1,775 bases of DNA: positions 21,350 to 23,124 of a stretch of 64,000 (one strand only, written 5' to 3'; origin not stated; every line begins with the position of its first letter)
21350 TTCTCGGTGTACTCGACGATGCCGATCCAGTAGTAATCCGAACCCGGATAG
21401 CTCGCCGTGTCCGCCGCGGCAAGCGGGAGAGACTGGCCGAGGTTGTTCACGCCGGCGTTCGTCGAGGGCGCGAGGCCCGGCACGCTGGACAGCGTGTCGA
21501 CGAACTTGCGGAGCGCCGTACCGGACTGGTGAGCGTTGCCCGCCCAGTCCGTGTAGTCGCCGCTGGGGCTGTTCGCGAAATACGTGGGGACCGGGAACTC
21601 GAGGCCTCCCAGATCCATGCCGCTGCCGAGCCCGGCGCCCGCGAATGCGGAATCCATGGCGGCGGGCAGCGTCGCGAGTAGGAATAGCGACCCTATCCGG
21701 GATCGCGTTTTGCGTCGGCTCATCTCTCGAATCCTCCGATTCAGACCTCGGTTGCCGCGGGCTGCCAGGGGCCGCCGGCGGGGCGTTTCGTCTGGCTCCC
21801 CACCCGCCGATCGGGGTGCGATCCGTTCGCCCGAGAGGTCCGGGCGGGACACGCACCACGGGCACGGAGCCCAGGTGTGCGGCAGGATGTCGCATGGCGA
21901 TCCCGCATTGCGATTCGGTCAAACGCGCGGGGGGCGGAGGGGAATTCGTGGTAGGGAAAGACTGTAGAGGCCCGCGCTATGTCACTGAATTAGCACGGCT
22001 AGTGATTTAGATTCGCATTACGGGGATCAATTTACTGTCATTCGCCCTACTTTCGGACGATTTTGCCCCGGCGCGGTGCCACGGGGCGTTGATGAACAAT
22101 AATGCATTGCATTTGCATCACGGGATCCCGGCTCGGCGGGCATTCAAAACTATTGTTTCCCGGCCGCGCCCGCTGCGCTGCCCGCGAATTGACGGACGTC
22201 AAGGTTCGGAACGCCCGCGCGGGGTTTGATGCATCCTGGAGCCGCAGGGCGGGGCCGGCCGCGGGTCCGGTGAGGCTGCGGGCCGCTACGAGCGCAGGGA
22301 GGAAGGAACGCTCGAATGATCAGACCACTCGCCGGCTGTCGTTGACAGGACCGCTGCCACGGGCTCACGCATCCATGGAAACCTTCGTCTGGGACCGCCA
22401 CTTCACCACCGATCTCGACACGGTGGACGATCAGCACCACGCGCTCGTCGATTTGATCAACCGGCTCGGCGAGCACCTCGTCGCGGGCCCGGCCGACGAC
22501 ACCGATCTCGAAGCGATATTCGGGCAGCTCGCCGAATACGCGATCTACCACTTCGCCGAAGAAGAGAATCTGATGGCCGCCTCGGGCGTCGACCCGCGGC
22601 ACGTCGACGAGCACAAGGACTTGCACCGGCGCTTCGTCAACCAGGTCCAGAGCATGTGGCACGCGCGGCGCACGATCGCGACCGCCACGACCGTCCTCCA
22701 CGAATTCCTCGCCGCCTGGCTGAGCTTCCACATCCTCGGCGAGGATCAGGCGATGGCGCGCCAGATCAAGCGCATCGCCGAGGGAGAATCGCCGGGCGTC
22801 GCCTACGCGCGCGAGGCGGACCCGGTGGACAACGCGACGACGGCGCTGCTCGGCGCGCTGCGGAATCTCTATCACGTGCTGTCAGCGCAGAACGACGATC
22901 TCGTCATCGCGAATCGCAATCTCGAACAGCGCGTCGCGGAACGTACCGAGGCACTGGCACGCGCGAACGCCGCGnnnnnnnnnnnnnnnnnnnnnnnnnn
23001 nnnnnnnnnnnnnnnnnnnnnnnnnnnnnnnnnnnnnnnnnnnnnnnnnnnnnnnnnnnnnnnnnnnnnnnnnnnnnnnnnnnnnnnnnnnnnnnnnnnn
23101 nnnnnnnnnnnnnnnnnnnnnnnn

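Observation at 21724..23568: Hemerythrin-GGDEF diguanylate cyclase divergent from the MCO operon, sharing an AT-rich control region with a TGCAT repeat cluster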

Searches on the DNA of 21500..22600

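Call 6: search_rna_families(source=window, start=21500, end=22600, threshold=evalue, max_evalue=1)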
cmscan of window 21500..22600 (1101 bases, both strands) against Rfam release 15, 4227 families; matches with E-value up to 1: 0.
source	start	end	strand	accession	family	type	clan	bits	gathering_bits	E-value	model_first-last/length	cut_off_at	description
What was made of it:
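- Tried and rejected: An Rfam E-value scan of 21500-22600 found nothing (call 6).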

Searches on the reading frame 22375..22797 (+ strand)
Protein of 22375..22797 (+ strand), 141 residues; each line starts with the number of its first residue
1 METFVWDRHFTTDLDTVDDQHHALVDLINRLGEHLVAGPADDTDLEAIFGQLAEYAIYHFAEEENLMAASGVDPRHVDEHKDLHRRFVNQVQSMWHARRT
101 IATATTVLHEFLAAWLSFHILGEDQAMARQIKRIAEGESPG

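Call 64: search_solved_structures(query=window:22375-22797:+, max_evalue=0.01, show_alignments=3)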
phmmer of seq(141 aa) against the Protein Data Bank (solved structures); distinct sequences matched with E-value up to 0.01: 11.
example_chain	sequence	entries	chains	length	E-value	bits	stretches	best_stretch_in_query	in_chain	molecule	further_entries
2avk_A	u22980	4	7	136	2.5e-11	47.1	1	12-127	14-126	hemerythrin-like domain protein DcrH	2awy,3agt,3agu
2awc_A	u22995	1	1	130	2.6e-11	47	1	12-127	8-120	hemerythrin-like domain protein DcrH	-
3waq_A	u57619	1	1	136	2.4e-10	43.9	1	12-127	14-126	Hemerythrin-like domain protein DcrH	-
3whn_A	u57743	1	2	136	2.6e-10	43.8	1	12-127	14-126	Hemerythrin-like domain protein DcrH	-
4xpx_A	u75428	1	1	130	9.3e-07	32.3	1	8-124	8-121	Bacteriohemerythrin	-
4xpw_A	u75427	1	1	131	2.5e-06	30.9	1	8-122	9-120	Bacteriohemerythrin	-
4xpy_A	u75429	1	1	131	3.2e-06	30.6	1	8-121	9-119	Bacteriohemerythrin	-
4xq1_A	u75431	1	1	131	3.2e-06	30.6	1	8-121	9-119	Bacteriohemerythrin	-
1hrb_A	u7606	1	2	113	8e-05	26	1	3-97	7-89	HEMERYTHRIN B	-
1i4y_A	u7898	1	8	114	0.00021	24.7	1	3-95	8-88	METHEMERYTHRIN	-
1i4z_A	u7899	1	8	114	0.00025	24.4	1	3-95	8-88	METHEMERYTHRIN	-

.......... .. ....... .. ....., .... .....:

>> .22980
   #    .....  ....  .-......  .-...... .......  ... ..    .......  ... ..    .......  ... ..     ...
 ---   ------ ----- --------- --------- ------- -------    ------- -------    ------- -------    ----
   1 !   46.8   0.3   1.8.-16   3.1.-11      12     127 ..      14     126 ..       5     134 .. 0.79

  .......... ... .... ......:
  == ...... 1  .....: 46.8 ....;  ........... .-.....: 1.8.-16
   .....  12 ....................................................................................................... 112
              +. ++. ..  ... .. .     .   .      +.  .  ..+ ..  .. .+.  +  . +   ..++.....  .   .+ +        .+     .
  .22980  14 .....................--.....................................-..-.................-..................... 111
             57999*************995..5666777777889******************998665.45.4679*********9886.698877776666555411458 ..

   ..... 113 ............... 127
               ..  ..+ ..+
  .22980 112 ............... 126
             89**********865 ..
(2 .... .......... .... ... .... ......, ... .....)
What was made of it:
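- Closest known: DcrH-Hr, the hemerythrin domain of the Desulfovibrio vulgaris chemoreceptor. Same: It is the closest solved hemerythrin (E=2.5e-11), and all seven Fe ligands align (call 64).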

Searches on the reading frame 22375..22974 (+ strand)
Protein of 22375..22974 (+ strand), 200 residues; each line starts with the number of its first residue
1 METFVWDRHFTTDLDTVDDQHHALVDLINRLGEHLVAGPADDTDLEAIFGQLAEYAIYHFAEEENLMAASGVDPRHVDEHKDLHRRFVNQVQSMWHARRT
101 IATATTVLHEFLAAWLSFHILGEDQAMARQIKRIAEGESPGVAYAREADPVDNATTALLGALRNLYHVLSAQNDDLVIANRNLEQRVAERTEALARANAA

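Call 30: find_related_loci(query=A2, collection=metagenome_contigs, flank=3000)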
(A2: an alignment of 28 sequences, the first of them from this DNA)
Query A2 (200 aa) in metagenome_contigs; peptide patterns used: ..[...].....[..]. (x = any residue, [..] = any of these).
178 stretches matched a pattern; 169 encode a relative of the query (tblastn E <= 1e-3); the best 80 are kept; 80 distinct loci.
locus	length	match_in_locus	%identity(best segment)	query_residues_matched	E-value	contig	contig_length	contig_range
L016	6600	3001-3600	60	1-200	4e-73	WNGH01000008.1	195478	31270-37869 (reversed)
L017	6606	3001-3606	60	1-200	1e-72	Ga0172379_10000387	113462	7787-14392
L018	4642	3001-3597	61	1-198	7e-72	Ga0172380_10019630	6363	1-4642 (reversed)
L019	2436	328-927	59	1-199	4e-72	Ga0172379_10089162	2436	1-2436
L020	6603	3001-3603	62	1-200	1e-70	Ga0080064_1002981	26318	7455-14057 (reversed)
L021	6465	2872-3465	60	1-198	2e-70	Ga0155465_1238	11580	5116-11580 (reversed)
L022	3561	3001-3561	60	1-187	4e-70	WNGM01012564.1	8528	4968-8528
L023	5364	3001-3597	60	1-198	1e-74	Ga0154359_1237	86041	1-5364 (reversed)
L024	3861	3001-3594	58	2-198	9e-68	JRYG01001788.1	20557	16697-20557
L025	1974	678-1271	58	2-198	1e-69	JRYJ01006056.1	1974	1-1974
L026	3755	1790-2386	59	1-198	3e-67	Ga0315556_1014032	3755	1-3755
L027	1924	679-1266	58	1-198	9e-69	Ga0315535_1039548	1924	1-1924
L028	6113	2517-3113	57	1-198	7e-67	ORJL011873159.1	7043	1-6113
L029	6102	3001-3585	57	1-194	5e-65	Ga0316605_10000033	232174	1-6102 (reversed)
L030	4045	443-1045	56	1-200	2e-64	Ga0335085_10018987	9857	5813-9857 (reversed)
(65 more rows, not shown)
